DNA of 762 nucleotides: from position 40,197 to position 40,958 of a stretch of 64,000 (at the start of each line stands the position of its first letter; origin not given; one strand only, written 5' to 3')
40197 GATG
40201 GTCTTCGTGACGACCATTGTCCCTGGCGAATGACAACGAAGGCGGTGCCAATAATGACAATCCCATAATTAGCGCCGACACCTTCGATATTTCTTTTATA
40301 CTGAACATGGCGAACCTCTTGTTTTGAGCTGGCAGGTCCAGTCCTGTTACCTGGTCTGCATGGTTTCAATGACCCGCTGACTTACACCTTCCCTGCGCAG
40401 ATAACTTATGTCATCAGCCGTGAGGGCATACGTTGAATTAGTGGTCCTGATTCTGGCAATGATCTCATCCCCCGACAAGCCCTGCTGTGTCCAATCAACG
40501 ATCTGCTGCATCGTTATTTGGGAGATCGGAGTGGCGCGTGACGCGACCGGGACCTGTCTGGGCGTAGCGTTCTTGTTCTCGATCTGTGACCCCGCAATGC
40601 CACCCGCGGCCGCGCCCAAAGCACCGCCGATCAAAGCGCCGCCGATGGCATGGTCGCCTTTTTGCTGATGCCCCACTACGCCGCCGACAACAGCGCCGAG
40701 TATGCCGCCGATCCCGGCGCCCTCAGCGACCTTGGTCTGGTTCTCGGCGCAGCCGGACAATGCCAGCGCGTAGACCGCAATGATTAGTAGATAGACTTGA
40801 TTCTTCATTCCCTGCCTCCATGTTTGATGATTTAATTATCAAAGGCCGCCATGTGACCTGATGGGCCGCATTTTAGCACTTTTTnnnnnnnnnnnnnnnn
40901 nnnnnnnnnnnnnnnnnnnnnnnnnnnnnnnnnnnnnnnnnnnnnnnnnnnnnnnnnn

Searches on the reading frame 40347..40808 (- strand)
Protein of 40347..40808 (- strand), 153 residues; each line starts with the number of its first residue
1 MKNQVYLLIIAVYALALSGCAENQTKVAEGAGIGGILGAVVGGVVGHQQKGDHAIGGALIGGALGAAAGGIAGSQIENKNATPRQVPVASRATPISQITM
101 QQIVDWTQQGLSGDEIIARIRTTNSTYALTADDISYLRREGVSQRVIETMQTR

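Call 3: search_protein_families(library=pfam, proteins=[window:40347-40808:-], max_evalue=1)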
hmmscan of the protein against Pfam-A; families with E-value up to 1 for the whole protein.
window:40347-40808:- (153 aa): 10 families
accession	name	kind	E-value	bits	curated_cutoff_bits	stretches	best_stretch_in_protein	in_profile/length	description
PF05433.20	Rick_17kDa_Anti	-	2.3e-08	34.3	24.2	2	33-73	1-43/43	Glycine zipper 2TM domain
PF13488.11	Gly-zipper_Omp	-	1.3e-05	25.5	25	2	30-79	2-45/46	Glycine zipper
PF13441.11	Gly-zipper_YMGG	-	0.00022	21.3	28.9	1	27-74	3-44/45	YMGG-like Gly-zipper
PF05818.17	TraT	-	0.00034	20.9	31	1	10-80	67-134/214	Enterobacterial TraT complement resistance protein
PF12047.13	DNMT1-RFD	-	0.0036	17.8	22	1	95-130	61-96/144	Cytosine specific DNA methyltransferase replication foci domain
PF04391.17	DUF533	-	0.011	15.8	29.6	1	29-92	4-61/178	Protein of unknown function (DUF533)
PF13436.11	Gly-zipper_OmpA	-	0.028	14.7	27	0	28-73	5-44/44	Glycine-zipper domain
PF20101.4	DUF6491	-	0.073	13.5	27.5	0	7-25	5-23/138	Family of unknown function (DUF6491)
PF17508.7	MccV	-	0.096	13.7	27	1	53-90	28-65/104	Microcin V bacteriocin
PF04189.18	Gcd10p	-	0.18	11.3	27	0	123-150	100-129/295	Gcd10p family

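Call 6: search_protein_families(library=ncbifam, proteins=[window:40347-40808:-], max_evalue=1)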
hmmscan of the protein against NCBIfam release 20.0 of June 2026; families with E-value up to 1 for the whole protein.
window:40347-40808:- (153 aa): 11 families
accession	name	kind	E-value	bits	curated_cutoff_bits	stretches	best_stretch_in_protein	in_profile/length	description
NF053611.1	YiaD_Gzip_OmpA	equivalog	4.2e-11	42.9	175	1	9-85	2-80/206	YiaD family glycine zipper/OmpA-like lipoprotein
NF007804.1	PRK10510.1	equivalog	1.1e-06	28.2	307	1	1-84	1-89/219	OmpA family lipoprotein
NF008437.0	PRK11280.1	equivalog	0.00042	20.2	99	1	33-79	72-115/179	hypothetical protein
NF041250.1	VI_TagQ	equivalog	0.0005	19.4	300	1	24-100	58-132/301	type VI secretion system-associated lipoprotein TagQ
NF053612.1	anchor_PA1041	equivalog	0.0018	18.2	250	1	12-118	10-126/236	PA1041 family peptidoglycan-binding anchor lipoprotein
NF038224.1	OmpA_like_CmpA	equivalog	0.0025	17.4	300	1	5-79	8-83/233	C-OmpA-like family protein CmpA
NF006284.1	PRK08456.1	equivalog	0.013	14.6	380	1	18-75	140-197/252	flagellar motor stator protein MotA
TIGR01465.1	cobM_cbiF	equivalog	0.036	13.3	259.65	1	94-147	51-105/247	precorrin-4 C(11)-methyltransferase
NF053524.1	thylo_ssl2009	equivalog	0.044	14.5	58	1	54-91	7-44/90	ssl2009 family thylakoid membrane protein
NF041734.1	resp_reg_RppA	equivalog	0.094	12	250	1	102-127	50-75/229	two-component system response regulator RppA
NF050142.1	PG1828_fam_lipo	equivalog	0.1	13.3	50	1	1-28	1-27/59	PG1828 family lipoprotein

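Call 61: find_homologous_proteins(query=window:40350-40808:-)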
Query window:40350-40808:- (153 aa): 373 proteins with E <= 0.001 among 1576 candidates; the best 120 are listed.
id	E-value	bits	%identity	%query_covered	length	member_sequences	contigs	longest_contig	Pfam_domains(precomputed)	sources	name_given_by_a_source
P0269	1.4e-89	315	100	100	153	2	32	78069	PF13441.13,PF05433.21,PF13488.12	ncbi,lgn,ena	-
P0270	8.1e-81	287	90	100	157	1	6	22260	PF13441.13,PF05433.21,PF13488.12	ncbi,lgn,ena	-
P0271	4.8e-77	274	87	100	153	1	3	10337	PF13441.13,PF05433.21,PF13488.12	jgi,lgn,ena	-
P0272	1.0e-65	238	74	100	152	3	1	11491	PF13441.13,PF05433.21,PF13488.12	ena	-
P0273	2.6e-64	233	71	100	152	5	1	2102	PF13441.13,PF05433.21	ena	-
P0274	7.4e-64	232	72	100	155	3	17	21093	PF13441.13,PF05433.21,PF13488.12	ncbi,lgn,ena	-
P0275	1.1e-63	231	74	97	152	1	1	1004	PF13441.13,PF05433.21,PF13488.12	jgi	jgi:phage tail tape-measure protein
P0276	2.3e-63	230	71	99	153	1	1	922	PF13441.13,PF05433.21,PF13488.12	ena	-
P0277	2.4e-61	224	72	100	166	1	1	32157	PF13441.13,PF05433.21,PF13488.12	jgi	jgi:hypothetical protein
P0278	2.1e-48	182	60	99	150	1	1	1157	PF13441.13,PF05433.21,PF13488.12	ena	-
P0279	3.0e-48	181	58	99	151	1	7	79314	PF13441.13,PF13488.12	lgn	-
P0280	1.7e-47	179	60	100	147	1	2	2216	PF13441.13,PF05433.21,PF13488.12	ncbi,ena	-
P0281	1.8e-47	179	62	99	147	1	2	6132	PF13441.13,PF05433.21,PF13488.12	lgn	-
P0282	8.0e-47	176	56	99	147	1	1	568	PF13441.13,PF05433.21,PF13488.12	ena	-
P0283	1.1e-46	176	62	99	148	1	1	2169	PF13441.13,PF13488.12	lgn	-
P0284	1.8e-46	175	58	99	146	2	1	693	PF13441.13,PF05433.21,PF13488.12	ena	-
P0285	1.3e-45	173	58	99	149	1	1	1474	PF13441.13,PF05433.21,PF13488.12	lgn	-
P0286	1.6e-45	172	55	99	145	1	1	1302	PF13441.13,PF13488.12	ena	-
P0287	4.2e-45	171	57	99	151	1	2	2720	PF13441.13,PF05433.21,PF13488.12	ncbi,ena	-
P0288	4.3e-45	171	57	99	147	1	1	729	PF13441.13,PF05433.21,PF13488.12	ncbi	-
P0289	4.6e-45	171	61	95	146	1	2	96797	PF13441.13,PF13488.12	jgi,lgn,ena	-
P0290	9.1e-45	170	60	95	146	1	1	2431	PF13441.13,PF05433.21,PF13488.12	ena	-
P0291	2.0e-44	169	57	99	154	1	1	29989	PF13441.13,PF13488.12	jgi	jgi:uncharacterized protein YcfJ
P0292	1.2e-43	166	54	99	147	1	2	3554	PF13441.13,PF27507.1,PF13488.12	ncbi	-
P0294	2.1e-43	165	53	99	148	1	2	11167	PF13441.13,PF05433.21,PF13488.12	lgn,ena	-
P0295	4.0e-43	165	56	99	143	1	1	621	PF13441.13,PF27507.1,PF13488.12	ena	-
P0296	5.1e-43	164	48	99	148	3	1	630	PF13441.13,PF13488.12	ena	-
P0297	7.0e-43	164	57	99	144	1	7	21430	PF13441.13,PF05433.21,PF13488.12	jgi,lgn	jgi:uncharacterized protein YcfJ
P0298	9.2e-43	163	57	99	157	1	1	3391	PF13441.13,PF13488.12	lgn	-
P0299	1.0e-42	163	56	99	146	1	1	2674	PF13441.13,PF13488.12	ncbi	-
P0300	1.1e-42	163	54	99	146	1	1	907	PF13441.13,PF13488.12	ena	-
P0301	1.7e-42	162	54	95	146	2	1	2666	PF13441.13,PF13488.12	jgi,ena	-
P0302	2.2e-42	162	58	99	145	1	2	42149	PF13441.13,PF05433.21,PF13488.12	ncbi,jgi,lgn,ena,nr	ncbi:MAG TPA: glycine zipper 2TM domain-containing protein [Patescibacteria group bacterium]|nr:glyc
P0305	3.4e-42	161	54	99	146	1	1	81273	PF13441.13,PF05433.21,PF13488.12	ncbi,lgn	-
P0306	3.5e-42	161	55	99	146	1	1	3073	PF13441.13,PF13488.12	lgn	-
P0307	4.7e-42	161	56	99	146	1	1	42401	PF13441.13,PF13488.12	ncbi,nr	ncbi:MAG: DegV family protein [Candidatus Omnitrophica bacterium]|nr:DegV family protein [Candidatus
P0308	4.9e-42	161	54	99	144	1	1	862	PF13441.13,PF13488.12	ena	-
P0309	5.4e-42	161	57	88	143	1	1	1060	PF13441.13,PF13436.12,PF13488.12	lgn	-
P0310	5.8e-42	161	53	99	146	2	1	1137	PF13441.13,PF13488.12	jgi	-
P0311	6.0e-42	161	55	99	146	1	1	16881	PF13441.13,PF13488.12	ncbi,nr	ncbi:MAG: glycine zipper domain-containing protein [Candidatus Omnitrophica bacterium]|nr:glycine zi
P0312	6.3e-42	161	54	99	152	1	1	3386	PF13441.13,PF05818.18,PF13488.12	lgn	-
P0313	6.4e-42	161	56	99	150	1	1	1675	PF13441.13,PF05433.21,PF13488.12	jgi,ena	-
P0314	6.6e-42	161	53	99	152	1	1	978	PF13441.13,PF13488.12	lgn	-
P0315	7.0e-42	160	54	99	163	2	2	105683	PF13441.13,PF13488.12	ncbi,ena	-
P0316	7.1e-42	160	56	99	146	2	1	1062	PF13441.13,PF13488.12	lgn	-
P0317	7.8e-42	160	53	99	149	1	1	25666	PF13441.13,PF05433.21,PF13488.12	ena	-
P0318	1.1e-41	160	56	89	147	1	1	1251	PF13441.13,PF05433.21,PF13488.12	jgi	jgi:uncharacterized protein YcfJ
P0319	1.2e-41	160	54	99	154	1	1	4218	PF13441.13,PF13488.12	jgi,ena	-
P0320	1.2e-41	160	57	99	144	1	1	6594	PF13441.13,PF05433.21,PF13488.12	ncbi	-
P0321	2.0e-41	159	54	88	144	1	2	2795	PF13441.13,PF13436.12,PF13488.12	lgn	-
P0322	2.5e-41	159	52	100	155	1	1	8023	PF13441.13,PF13488.12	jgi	jgi:uncharacterized protein YcfJ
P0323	2.8e-41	159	53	99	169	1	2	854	PF13441.13,PF05433.21,PF13488.12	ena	-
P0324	3.3e-41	158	54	99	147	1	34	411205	PF13441.13,PF05433.21,PF13488.12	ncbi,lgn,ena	-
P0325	3.5e-41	158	52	99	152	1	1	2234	PF13441.13,PF13488.12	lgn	-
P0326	4.1e-41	158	54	99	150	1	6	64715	PF13441.13,PF05433.21,PF13488.12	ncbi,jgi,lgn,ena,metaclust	ncbi:MAG: hypothetical protein WC578_02670 [Candidatus Omnitrophota bacterium]|jgi:uncharacterized p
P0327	5.6e-41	158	55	99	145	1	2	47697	PF13441.13,PF05433.21,PF13488.12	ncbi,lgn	-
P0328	6.8e-41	157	54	99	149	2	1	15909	PF13441.13,PF13488.12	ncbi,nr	ncbi:MAG: hypothetical protein PHY88_02105 [Candidatus Omnitrophica bacterium]|nr:hypothetical prote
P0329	8.7e-41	157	55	99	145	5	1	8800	PF13441.13,PF13488.12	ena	-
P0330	1.2e-40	157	51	99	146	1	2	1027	PF13441.13,PF13488.12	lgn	-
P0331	1.3e-40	156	54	99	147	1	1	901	PF13441.13,PF05433.21,PF13488.12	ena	-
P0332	1.4e-40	156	55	99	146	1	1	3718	PF13441.13,PF13488.12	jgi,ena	-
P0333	1.4e-40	156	52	99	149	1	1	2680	PF13441.13,PF05433.21,PF13488.12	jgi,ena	jgi:uncharacterized protein YcfJ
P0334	1.8e-40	156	59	88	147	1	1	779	PF13441.13,PF05433.21,PF13488.12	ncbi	-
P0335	2.0e-40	156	51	99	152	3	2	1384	PF13441.13,PF13488.12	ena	-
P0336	2.1e-40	156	53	99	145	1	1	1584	PF13441.13,PF13488.12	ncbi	-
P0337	2.3e-40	156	53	99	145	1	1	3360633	PF13441.13,PF05433.21,PF13488.12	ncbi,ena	-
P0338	2.3e-40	156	56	99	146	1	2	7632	PF13441.13,PF13488.12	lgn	-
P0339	2.3e-40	156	56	99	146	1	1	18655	PF13441.13,PF13488.12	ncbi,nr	ncbi:MAG: glycine zipper domain-containing protein [Candidatus Omnitrophica bacterium]|nr:glycine zi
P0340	2.4e-40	155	51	100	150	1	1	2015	PF13441.13,PF05433.21,PF13488.12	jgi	-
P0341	2.6e-40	155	56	99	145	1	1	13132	PF13441.13,PF13488.12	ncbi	-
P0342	2.6e-40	155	53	99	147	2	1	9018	PF13441.13,PF13488.12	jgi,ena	-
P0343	2.6e-40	155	56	88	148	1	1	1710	PF13441.13,PF05433.21,PF13488.12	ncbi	-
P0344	2.8e-40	155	52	99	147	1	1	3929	PF13441.13,PF05433.21,PF13488.12,PF02645.22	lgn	-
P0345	3.4e-40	155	55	99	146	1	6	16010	PF13441.13,PF13488.12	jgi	-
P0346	3.7e-40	155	57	98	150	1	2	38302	PF13441.13,PF13488.12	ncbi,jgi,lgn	ncbi:MAG: glycine zipper domain-containing protein [Candidatus Omnitrophota bacterium]|jgi:uncharact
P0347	4.4e-40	155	56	98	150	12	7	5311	PF13441.13,PF13488.12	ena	-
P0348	4.7e-40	155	55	99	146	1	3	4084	PF13441.13,PF13488.12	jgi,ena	jgi:uncharacterized protein YcfJ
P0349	4.9e-40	155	54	99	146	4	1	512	PF13441.13,PF13488.12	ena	-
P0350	5.1e-40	154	55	99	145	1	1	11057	PF13441.13,PF13488.12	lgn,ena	-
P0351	5.7e-40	154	55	99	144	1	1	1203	PF13441.13,PF13488.12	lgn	-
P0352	7.0e-40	154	52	99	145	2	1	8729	PF13441.13,PF13488.12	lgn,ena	-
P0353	7.3e-40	154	54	99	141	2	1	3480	PF13441.13,PF13488.12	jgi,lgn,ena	-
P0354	8.0e-40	154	55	99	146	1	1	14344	PF13441.13,PF13488.12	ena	-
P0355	8.1e-40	154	52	99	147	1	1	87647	PF13441.13,PF05433.21,PF13488.12,PF02645.22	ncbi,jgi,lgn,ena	ncbi:MAG: glycine zipper 2TM domain-containing protein [Candidatus Omnitrophota bacterium]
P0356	8.5e-40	154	54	99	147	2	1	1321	PF13441.13,PF05433.21,PF13488.12,PF02645.22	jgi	jgi:uncharacterized protein YcfJ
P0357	8.5e-40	154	56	99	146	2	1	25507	PF13441.13,PF13488.12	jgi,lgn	jgi:uncharacterized protein YcfJ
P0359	9.0e-40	154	53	99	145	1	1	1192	PF13441.13,PF13488.12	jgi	jgi:uncharacterized protein YcfJ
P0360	1.0e-39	154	54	99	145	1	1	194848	PF13441.13,PF13488.12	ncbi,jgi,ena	ncbi:MAG: glycine zipper domain-containing protein [Candidatus Omnitrophota bacterium]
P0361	1.0e-39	153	55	99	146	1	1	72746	PF13441.13,PF13488.12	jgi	-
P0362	1.2e-39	153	55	99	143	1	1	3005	PF13441.13,PF13488.12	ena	-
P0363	1.3e-39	153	52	99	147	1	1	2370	PF13441.13,PF05433.21,PF13488.12,PF02645.22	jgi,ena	-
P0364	1.4e-39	153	54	99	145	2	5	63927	PF13441.13,PF13488.12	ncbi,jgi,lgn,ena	ncbi:MAG: glycine zipper domain-containing protein [Candidatus Omnitrophota bacterium]|jgi:uncharact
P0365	1.6e-39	153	54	99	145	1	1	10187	PF13441.13,PF13488.12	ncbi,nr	ncbi:MAG: hypothetical protein HQL27_06365 [Candidatus Omnitrophica bacterium]|nr:hypothetical prote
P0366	1.7e-39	153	55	99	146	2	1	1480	PF13441.13,PF13488.12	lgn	-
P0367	1.8e-39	153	53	99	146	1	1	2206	PF13441.13,PF13488.12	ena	-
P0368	1.9e-39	153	53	99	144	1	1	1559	PF13441.13,PF13488.12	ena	-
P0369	2.1e-39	152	55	99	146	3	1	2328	PF13441.13,PF13488.12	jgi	jgi:uncharacterized protein YcfJ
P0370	2.1e-39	152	54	99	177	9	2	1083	PF13441.13,PF13488.12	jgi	jgi:hypothetical protein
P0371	2.1e-39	152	48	99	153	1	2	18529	PF13441.13,PF05433.21,PF13488.12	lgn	-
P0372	2.5e-39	152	51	99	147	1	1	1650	PF13441.13,PF13488.12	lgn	-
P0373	2.7e-39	152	53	99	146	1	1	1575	PF13441.13,PF05433.21,PF13488.12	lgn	-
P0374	3.3e-39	152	53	99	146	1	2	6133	PF13441.13,PF13488.12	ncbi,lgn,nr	ncbi:MAG: tRNA (adenine(58)-N(1))-methyltransferase non-catalytic subunit TRM6 [Candidatus Omnitroph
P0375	3.5e-39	152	53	99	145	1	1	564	PF13441.13,PF13488.12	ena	-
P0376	4.1e-39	152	45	99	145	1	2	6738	PF13441.13,PF05433.21,PF13488.12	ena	-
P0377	4.8e-39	151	56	99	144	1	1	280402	PF13441.13,PF13488.12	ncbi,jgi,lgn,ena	ncbi:MAG: glycine zipper domain-containing protein [Candidatus Omnitrophota bacterium]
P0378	5.7e-39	151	55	99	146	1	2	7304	PF13441.13,PF13488.12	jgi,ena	-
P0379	5.8e-39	151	55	99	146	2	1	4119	PF13441.13,PF13488.12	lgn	-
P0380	5.8e-39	151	51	99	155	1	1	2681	PF13441.13,PF13488.12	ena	-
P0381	6.5e-39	151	55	99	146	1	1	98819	PF13441.13,PF13488.12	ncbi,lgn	-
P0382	6.9e-39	151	54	99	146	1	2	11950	PF13441.13,PF13488.12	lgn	-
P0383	7.0e-39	151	52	99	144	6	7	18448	PF13441.13,PF13488.12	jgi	-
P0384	8.2e-39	151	51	99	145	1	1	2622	PF13441.13,PF13488.12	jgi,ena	-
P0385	8.5e-39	150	53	99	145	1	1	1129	PF13441.13,PF13488.12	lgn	-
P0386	8.6e-39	150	55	99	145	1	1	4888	PF13441.13,PF13488.12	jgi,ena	-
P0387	9.0e-39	150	53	99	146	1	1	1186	PF13441.13,PF13488.12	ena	-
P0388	9.5e-39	150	52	99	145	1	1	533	PF13441.13,PF13488.12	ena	-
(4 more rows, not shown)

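Call 62: find_encoding_contigs(protein=P0269, flank=10000, max_places=4)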
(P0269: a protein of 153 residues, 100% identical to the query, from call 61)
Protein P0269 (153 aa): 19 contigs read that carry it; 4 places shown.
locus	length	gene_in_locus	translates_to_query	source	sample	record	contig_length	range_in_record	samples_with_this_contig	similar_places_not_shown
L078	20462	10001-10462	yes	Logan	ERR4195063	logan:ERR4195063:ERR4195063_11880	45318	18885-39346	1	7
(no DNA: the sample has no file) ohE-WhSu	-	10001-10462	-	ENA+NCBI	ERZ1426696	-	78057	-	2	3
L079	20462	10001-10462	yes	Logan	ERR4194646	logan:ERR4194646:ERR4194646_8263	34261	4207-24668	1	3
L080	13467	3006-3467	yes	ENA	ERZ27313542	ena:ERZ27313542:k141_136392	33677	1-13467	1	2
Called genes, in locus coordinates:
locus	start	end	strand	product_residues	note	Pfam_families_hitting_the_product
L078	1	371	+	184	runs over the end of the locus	PF00440:TetR_N, PF17937:TetR_C_28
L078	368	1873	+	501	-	PF02321:OEP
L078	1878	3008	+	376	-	PF25917:BSH_RND, PF25944:Beta-barrel_RND, PF25954:Beta-barrel_RND_2, PF25989:YknX_C (weak)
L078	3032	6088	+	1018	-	PF00873:ACR_tran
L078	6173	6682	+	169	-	PF11181:YflT (weak)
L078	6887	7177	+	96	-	-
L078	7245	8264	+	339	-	PF00224:PK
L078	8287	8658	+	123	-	PF04304:DUF454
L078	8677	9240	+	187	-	-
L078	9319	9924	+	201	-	PF20125:DUF6515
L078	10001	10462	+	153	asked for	PF13441:Gly-zipper_YMGG, PF13488:Gly-zipper_Omp (faint), PF05433:Rick_17kDa_Anti (weak)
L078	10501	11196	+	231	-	PF20125:DUF6515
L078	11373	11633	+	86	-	-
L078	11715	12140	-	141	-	-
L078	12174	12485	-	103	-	-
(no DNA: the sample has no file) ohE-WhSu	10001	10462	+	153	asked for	PF13441:Gly-zipper_YMGG, PF13488:Gly-zipper_Omp (faint), PF05433:Rick_17kDa_Anti (weak)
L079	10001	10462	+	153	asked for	PF13441:Gly-zipper_YMGG, PF13488:Gly-zipper_Omp (faint), PF05433:Rick_17kDa_Anti (weak)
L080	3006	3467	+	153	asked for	PF13441:Gly-zipper_YMGG, PF13488:Gly-zipper_Omp (faint), PF05433:Rick_17kDa_Anti (weak)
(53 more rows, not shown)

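Call 63: find_encoding_contigs(protein=P0337, flank=5000, max_places=2)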
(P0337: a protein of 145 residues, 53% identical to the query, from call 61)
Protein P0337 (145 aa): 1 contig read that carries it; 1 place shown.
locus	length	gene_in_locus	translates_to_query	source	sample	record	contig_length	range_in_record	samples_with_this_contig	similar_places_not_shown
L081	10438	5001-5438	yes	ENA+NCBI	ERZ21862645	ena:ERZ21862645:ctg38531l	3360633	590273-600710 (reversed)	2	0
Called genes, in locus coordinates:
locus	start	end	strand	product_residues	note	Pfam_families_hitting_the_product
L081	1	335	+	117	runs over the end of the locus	-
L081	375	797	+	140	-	PF00072:Response_reg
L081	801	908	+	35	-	-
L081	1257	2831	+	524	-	PF02310:B12-binding, PF04055:Radical_SAM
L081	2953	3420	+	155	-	PF00072:Response_reg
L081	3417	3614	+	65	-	-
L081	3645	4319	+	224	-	PF05552:MS_channel_1st_1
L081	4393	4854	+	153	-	-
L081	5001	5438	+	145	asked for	PF13441:Gly-zipper_YMGG, PF05433:Rick_17kDa_Anti (weak), PF13488:Gly-zipper_Omp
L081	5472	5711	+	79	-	PF11752:DUF3309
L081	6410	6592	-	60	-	-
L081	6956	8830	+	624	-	PF00012:HSP70, PF06723:MreB_Mbl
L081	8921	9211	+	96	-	PF00166:Cpn10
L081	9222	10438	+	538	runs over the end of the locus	PF00118:Cpn60_TCP1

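Call 64: find_encoding_contigs(protein=P0324, flank=5000, max_places=2)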
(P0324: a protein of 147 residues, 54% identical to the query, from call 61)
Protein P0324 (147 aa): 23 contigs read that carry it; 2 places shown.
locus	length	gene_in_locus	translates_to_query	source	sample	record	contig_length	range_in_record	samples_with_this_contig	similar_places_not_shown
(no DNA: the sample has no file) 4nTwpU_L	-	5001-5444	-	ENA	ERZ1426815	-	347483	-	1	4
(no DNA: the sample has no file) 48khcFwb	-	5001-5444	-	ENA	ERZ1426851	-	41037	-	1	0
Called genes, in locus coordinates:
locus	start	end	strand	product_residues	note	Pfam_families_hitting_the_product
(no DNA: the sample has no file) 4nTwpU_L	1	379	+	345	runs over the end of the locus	PF04613:LpxD, PF25084:LbH_EIF2B (weak), PF25087:GMPPB_C (weak), PF00132:Hexapep, PF14602:Hexapep_2 (faint), PF00132:Hexapep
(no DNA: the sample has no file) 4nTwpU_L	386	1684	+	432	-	PF03331:LpxC, PF03061:4HBT (faint), PF22817:ApeP-like (weak), PF07977:FabA, PF22818:ApeI-like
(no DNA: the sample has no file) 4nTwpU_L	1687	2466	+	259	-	PF00132:Hexapep (weak), PF25084:LbH_EIF2B (faint), PF25087:GMPPB_C (weak), PF00132:Hexapep, PF13720:Acetyltransf_11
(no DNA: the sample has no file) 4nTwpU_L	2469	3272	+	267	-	PF17930:LpxI_N, PF06230:LpxI_C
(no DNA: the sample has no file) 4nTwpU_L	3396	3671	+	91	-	PF02922:CBM_48, PF16561:AMPK1_CBM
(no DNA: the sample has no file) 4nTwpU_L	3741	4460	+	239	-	PF04055:Radical_SAM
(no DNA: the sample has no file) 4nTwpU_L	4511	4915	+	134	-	PF07238:PilZ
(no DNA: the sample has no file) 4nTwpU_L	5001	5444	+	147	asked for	PF13441:Gly-zipper_YMGG, PF13488:Gly-zipper_Omp, PF05433:Rick_17kDa_Anti (faint)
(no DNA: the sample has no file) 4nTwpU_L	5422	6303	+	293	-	PF13487:HD_5, PF01966:HD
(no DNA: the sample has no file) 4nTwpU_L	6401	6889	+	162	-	PF01814:Hemerythrin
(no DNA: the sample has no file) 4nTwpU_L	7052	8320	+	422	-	PF02403:Seryl_tRNA_N, PF00587:tRNA-synt_2b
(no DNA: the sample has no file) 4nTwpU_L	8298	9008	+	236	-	-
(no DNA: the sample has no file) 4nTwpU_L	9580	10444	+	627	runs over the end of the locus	PF00662:Proton_antipo_N, PF00361:Proton_antipo_M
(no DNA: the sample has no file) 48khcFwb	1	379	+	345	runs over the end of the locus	PF04613:LpxD, PF25084:LbH_EIF2B (weak), PF25087:GMPPB_C (weak), PF00132:Hexapep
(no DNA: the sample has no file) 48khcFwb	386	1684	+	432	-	PF03331:LpxC, PF03061:4HBT (faint), PF22817:ApeP-like (weak), PF07977:FabA, PF22818:ApeI-like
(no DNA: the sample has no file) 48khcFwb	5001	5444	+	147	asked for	PF13441:Gly-zipper_YMGG, PF13488:Gly-zipper_Omp, PF05433:Rick_17kDa_Anti (faint)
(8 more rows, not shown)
